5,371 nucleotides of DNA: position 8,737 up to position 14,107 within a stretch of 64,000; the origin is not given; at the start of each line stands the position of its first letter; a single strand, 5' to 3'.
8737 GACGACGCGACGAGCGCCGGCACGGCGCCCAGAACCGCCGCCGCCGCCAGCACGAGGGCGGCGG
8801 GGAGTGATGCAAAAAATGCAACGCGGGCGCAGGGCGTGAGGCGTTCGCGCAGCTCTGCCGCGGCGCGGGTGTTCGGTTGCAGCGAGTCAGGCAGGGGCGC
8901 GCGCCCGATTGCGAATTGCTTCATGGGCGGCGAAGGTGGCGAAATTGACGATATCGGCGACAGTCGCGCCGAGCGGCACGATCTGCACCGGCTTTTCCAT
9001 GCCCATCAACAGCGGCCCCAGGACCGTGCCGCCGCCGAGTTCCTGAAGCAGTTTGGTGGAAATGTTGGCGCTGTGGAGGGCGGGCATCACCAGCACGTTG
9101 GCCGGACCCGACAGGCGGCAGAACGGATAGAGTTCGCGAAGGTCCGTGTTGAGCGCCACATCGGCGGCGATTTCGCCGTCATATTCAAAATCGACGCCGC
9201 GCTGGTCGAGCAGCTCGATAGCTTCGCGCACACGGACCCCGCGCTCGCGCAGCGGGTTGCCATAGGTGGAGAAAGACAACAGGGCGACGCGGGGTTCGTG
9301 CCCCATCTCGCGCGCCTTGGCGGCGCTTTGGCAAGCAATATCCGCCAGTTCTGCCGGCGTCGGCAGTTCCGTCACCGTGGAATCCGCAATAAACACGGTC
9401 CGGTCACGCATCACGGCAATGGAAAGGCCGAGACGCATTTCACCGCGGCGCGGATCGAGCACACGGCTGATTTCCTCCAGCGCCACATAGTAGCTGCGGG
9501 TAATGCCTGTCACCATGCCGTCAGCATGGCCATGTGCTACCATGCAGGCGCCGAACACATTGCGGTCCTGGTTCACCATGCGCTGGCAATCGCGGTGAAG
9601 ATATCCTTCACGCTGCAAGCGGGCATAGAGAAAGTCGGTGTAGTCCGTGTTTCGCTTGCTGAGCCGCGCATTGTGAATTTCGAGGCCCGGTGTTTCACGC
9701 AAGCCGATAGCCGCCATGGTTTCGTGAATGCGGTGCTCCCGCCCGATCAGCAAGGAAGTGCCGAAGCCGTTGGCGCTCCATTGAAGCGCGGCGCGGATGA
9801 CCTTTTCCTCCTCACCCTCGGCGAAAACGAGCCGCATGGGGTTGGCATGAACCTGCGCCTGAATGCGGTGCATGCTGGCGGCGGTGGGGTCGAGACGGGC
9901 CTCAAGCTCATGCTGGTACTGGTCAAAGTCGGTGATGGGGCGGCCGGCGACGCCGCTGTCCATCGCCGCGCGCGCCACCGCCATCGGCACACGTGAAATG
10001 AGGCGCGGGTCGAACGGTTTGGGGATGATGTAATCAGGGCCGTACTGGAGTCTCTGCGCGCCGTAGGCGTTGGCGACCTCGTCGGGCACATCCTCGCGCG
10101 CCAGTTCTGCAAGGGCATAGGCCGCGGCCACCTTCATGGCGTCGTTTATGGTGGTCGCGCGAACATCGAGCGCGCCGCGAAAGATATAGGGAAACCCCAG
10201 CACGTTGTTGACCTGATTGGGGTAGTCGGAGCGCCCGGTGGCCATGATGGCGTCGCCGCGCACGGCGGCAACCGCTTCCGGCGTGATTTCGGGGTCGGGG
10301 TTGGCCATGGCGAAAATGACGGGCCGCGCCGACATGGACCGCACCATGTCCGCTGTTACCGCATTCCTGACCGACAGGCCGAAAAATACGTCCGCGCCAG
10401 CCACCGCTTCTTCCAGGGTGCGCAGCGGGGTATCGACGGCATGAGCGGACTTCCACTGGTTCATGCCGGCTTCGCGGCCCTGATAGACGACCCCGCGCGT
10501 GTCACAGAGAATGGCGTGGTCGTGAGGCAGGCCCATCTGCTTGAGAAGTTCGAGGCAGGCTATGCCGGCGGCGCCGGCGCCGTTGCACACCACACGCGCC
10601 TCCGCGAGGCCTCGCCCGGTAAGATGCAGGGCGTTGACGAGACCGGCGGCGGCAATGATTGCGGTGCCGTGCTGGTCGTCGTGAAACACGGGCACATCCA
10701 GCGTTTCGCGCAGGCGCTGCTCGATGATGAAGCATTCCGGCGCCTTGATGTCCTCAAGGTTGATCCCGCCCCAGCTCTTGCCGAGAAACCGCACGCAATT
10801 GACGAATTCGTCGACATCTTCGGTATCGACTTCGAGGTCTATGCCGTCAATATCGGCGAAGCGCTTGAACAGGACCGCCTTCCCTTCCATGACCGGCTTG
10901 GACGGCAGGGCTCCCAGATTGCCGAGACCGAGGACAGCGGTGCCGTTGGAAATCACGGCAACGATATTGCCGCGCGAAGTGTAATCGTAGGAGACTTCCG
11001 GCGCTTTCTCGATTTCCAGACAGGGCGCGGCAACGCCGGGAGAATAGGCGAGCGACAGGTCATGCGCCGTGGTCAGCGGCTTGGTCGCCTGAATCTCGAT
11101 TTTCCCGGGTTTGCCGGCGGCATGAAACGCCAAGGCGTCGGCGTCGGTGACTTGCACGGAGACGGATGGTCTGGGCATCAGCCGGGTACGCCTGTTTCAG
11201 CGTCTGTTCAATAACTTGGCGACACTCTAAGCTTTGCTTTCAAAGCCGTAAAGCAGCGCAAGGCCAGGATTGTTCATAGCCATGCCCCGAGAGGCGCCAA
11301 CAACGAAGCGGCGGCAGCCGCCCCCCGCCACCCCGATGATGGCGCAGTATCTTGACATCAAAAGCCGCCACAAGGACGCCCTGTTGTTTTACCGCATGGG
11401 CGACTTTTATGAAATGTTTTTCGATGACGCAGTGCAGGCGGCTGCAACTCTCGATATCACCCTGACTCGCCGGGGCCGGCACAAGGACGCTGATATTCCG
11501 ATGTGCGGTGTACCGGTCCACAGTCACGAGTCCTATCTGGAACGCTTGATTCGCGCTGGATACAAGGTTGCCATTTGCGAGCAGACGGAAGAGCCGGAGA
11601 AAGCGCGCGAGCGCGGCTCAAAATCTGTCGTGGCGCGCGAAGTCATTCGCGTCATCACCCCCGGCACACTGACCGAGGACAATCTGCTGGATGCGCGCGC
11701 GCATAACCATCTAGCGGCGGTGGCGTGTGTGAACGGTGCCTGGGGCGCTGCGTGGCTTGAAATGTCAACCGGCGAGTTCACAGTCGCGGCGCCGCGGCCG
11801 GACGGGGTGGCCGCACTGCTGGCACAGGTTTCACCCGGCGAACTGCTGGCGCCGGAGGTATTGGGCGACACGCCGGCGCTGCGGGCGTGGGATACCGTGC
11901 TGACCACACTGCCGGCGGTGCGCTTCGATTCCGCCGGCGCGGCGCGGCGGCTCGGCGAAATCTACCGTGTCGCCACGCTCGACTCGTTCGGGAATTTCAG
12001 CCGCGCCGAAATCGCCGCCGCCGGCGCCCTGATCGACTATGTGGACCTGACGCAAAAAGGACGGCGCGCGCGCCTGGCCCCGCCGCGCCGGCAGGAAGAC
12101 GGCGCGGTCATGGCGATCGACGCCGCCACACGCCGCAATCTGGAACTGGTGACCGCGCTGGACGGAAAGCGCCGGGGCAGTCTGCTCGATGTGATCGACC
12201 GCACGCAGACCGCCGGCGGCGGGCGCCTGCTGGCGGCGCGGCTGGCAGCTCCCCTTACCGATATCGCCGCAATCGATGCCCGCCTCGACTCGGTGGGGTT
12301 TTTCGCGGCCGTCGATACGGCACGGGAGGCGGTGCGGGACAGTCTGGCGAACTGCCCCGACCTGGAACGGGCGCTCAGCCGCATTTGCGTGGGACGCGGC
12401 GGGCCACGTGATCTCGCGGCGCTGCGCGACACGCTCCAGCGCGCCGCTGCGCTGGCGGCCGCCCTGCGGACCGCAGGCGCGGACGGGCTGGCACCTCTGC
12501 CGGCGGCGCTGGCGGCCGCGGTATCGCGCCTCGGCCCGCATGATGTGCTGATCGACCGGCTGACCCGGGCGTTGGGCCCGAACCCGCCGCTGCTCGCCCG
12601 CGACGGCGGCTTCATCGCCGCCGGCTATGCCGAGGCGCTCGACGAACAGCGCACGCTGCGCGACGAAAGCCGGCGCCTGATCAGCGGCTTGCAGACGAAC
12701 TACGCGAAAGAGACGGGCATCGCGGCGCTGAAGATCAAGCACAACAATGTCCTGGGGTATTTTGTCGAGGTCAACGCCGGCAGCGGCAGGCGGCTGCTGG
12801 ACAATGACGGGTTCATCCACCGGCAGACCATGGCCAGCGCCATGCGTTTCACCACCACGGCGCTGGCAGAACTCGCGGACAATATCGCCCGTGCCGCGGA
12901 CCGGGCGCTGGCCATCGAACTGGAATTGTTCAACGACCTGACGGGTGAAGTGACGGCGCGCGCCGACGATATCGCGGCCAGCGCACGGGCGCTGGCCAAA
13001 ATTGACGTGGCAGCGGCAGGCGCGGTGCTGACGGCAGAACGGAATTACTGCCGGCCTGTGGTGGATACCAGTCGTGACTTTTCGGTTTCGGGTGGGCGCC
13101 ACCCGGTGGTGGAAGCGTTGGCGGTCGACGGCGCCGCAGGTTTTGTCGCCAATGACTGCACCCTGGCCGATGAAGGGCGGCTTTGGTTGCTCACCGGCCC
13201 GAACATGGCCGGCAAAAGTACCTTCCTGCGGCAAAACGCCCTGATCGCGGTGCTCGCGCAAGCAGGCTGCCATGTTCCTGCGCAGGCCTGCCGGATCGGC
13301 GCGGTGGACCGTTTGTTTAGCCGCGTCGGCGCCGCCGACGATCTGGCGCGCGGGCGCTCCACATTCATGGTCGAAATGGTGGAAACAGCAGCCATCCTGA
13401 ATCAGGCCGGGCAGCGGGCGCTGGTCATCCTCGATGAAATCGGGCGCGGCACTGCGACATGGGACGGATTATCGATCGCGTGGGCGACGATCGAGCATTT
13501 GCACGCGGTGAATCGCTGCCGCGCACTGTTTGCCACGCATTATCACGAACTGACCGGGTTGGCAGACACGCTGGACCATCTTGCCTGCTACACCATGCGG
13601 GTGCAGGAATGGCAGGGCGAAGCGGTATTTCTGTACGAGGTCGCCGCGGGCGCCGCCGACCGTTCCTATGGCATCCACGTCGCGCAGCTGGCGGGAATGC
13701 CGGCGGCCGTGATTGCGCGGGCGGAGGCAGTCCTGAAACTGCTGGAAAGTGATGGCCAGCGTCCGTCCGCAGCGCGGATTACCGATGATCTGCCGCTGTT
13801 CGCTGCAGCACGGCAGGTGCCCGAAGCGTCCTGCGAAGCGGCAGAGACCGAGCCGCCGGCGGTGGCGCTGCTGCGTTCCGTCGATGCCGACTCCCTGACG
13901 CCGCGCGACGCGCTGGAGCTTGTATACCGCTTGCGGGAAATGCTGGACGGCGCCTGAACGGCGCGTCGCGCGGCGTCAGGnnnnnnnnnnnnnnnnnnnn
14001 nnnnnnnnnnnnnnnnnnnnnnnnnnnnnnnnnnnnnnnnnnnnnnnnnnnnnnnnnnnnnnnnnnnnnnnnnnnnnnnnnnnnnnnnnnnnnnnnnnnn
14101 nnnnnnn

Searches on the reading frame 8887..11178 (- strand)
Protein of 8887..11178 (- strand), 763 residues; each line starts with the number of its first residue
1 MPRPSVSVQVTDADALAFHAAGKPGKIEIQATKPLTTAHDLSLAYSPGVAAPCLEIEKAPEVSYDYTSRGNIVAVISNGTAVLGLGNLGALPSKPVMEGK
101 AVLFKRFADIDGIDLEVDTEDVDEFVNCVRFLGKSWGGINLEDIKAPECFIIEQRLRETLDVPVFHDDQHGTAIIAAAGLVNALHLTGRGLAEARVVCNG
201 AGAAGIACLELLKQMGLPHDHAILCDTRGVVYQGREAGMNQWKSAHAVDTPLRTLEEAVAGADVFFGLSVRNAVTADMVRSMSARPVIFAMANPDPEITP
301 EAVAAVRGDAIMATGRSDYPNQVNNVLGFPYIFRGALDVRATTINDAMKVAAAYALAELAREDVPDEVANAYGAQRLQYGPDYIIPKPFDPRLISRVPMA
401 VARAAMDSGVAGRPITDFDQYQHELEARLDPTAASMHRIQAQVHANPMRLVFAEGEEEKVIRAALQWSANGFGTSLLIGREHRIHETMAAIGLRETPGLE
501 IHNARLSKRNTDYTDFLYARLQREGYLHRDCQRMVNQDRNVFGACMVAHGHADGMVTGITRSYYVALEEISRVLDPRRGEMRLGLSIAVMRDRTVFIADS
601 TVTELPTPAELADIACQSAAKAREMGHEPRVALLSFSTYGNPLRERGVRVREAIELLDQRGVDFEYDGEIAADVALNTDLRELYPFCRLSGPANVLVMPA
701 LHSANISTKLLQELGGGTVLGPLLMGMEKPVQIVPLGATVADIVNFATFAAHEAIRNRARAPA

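Call 102: search_protein_families(library=pfam, proteins=[window:8887-11178:-], max_evalue=0.00001)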
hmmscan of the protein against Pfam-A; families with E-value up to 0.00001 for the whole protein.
window:8887-11178:- (763 aa): 3 families
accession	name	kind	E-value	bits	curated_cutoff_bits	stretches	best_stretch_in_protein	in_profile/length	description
PF01515.24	PTA_PTB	-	1.2e-83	281.6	24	1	436-751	3-319/319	Phosphate acetyl/butaryl transferase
PF00390.24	malic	-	3.4e-27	95.9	23.1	1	25-157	2-182/182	Malic enzyme, N-terminal domain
PF03949.21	Malic_M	-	7.7e-22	78.3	23.5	1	171-366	3-231/258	Malic enzyme, NAD binding domain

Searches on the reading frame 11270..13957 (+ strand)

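Call 102: search_protein_families(library=pfam, proteins=[window:11270-13957:+], max_evalue=0.00001)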
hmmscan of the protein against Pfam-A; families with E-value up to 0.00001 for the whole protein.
window:11270-13957:+ (895 aa): 5 families
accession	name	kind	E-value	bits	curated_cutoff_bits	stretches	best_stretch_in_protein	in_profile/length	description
PF00488.27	MutS_V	-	1.1e-80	270.5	30.2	1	639-826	1-188/188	MutS domain V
PF01624.25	MutS_I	-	1.3e-45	154.7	20.6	1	21-137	1-112/113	MutS domain I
PF05192.23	MutS_III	-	2e-43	149.5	34.1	1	286-584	1-193/194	MutS domain III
PF05188.22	MutS_II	-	8.1e-17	62.3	25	1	146-264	1-127/133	MutS domain II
PF05190.23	MutS_IV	-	2.1e-15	57.2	22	1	452-544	1-91/92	MutS family domain IV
